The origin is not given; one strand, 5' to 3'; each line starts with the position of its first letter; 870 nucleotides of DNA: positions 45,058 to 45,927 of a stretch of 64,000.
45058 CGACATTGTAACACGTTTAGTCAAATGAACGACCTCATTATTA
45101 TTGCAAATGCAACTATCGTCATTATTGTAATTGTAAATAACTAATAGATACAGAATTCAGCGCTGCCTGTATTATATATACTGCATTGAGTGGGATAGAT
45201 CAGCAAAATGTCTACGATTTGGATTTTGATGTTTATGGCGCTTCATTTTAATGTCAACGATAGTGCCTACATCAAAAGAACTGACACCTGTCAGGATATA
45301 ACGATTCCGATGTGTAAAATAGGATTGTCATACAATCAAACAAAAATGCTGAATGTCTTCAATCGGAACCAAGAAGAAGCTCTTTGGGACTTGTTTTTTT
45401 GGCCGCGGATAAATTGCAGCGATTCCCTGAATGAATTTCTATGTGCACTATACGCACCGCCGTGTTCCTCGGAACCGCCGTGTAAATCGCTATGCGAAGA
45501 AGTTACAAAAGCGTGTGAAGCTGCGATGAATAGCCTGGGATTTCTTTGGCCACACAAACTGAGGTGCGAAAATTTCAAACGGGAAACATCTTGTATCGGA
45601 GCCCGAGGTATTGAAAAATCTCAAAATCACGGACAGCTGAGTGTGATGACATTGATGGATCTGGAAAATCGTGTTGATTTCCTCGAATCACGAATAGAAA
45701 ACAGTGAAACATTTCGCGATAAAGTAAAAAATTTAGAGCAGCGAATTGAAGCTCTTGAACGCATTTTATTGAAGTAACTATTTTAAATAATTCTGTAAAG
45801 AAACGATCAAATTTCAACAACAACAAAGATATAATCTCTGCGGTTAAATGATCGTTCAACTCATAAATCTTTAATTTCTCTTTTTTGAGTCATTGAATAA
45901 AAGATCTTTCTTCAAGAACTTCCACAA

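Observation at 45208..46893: Tandem pair of intronless genes encoding a secreted Frizzled-CRD fused to a C-terminal coiled coil. Architecture unlike sFRP, Frizzled, CPZ or collagen XVIII.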

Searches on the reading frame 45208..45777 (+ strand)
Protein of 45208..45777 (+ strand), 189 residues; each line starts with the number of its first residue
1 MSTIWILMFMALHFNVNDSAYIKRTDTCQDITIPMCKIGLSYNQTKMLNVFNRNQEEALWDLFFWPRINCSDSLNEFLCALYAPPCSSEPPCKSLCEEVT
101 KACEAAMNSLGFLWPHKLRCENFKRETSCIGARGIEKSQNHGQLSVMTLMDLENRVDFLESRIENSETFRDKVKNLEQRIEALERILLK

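Call 3: search_protein_families(library=pfam, proteins=[window:45208-45777:+], max_evalue=1)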
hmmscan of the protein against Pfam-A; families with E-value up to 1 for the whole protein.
window:45208-45777:+ (189 aa): 4 families
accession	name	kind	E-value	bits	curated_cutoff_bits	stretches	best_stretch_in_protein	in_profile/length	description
PF01392.28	Fz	-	3.7e-21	76.2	32.1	1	28-126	1-109/110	Fz domain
PF06667.17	PspB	-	0.067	13.7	25.6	1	169-187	46-64/73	Phage shock protein B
PF14965.11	BRI3BP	-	0.093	12.7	27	1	146-185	137-176/179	Negative regulator of p53/TP53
PF23991.1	DUF7310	-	0.28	12.1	40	0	148-185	24-58/83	Coiled-coil region of unknown function (DUF7310)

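Call 38: list_cluster_members(proteins=[window:45208-45774:+, P0001, P0002, P0005, P0023, P0068, P0024, P0066])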
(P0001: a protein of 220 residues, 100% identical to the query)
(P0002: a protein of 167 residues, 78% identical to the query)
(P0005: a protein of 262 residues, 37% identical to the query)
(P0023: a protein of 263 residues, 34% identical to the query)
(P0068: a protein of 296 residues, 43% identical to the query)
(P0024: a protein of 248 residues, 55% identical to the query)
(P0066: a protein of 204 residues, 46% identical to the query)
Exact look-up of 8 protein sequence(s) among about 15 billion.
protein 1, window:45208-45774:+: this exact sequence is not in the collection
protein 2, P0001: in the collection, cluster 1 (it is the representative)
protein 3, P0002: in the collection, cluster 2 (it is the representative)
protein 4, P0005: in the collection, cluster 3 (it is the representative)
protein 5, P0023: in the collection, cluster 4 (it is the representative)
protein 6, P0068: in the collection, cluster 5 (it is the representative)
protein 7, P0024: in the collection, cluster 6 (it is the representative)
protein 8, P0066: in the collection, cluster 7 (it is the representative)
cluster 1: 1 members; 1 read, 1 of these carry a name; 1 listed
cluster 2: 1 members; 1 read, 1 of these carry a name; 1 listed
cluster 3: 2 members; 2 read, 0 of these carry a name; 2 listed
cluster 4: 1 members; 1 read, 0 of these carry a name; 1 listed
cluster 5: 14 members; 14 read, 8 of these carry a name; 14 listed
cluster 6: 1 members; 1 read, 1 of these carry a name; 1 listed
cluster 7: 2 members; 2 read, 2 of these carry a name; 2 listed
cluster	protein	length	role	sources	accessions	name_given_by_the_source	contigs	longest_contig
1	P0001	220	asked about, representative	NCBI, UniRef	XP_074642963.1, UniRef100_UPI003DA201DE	frizzled-1-like [Tubulanus polymorphus] | frizzled-1-like n=1 Tax=Tubulanus polymorphus TaxID=672921 RepID=UPI003DA201DE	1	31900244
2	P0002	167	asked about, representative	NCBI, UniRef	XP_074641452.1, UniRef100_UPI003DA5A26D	frizzled-5-like [Tubulanus polymorphus] | frizzled-5-like n=1 Tax=Tubulanus polymorphus TaxID=672921 RepID=UPI003DA5A26D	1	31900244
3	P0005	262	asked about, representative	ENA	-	-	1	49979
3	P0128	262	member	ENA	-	-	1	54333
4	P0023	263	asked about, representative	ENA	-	-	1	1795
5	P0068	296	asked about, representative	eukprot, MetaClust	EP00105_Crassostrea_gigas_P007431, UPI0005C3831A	XP_011421677.1 PREDICTED: frizzled-7-A [Crassostrea gigas] | status=active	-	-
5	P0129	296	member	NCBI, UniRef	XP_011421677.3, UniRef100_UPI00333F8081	frizzled-7-A isoform X2 [Magallana gigas] | frizzled-7-A isoform X2 n=1 Tax=Magallana gigas TaxID=29159 RepID=UPI00333F8081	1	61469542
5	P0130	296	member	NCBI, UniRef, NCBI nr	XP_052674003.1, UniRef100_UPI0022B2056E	frizzled-7-A-like [Crassostrea angulata] | frizzled-7-A-like n=1 Tax=Magallana angulata TaxID=2784310 RepID=UPI0022B2056E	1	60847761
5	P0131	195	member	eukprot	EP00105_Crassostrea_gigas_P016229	XP_011433541.1 PREDICTED: frizzled-1-like [Crassostrea gigas]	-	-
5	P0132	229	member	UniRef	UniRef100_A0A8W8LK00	FZ domain-containing protein n=2 Tax=Magallana gigas TaxID=29159 RepID=A0A8W8LK00_MAGGI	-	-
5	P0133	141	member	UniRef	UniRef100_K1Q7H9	Frizzled-1 n=1 Tax=Magallana gigas TaxID=29159 RepID=K1Q7H9_MAGGI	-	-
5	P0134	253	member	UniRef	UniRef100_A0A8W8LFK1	FZ domain-containing protein n=3 Tax=Magallana gigas TaxID=29159 RepID=A0A8W8LFK1_MAGGI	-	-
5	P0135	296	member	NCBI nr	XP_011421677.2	frizzled-7-A [Crassostrea gigas]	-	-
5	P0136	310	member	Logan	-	-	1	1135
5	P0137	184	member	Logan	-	-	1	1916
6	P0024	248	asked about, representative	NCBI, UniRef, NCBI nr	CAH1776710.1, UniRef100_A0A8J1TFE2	unnamed protein product [Owenia fusiformis] | Uncharacterized protein n=1 Tax=Owenia fusiformis TaxID=6347 RepID=A0A8J1TFE2_OWEFU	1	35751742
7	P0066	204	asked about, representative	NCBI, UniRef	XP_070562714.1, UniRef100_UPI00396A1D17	frizzled-1-like [Ptychodera flava] | frizzled-1-like n=1 Tax=Ptychodera flava TaxID=63121 RepID=UPI00396A1D17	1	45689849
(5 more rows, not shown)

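Call 64: predict_structure(alignment_id=A3)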
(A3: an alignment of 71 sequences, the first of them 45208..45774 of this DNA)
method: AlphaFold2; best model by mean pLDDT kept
length: 189 residues; sequences in the alignment: 71
mean_pLDDT: 83.3   pTM: 0.63
mean pLDDT of the five models: 83.3, 82.4, 81.9, 81.2, 80.3
residues with pLDDT >= 90: 97; 70-90: 60; 50-70: 19; < 50: 13
segments of 3 or more residues with pLDDT < 50: 135-146
pLDDT, mean of each block of 10 residues (from residue 1): 82 63 77 91 93 92 82 93 91 95 93 94 88 57 49 73 80 95 96
secondary structure, 60 per line:
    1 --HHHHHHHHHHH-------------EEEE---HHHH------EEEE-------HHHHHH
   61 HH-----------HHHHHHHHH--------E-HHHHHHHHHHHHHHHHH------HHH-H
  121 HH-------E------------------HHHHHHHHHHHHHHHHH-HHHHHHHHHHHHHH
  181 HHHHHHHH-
elements in order: H3-13 E27-30 H34-37 E44-47 H55-62 H74-82 H93-109 H149-165 H167-188
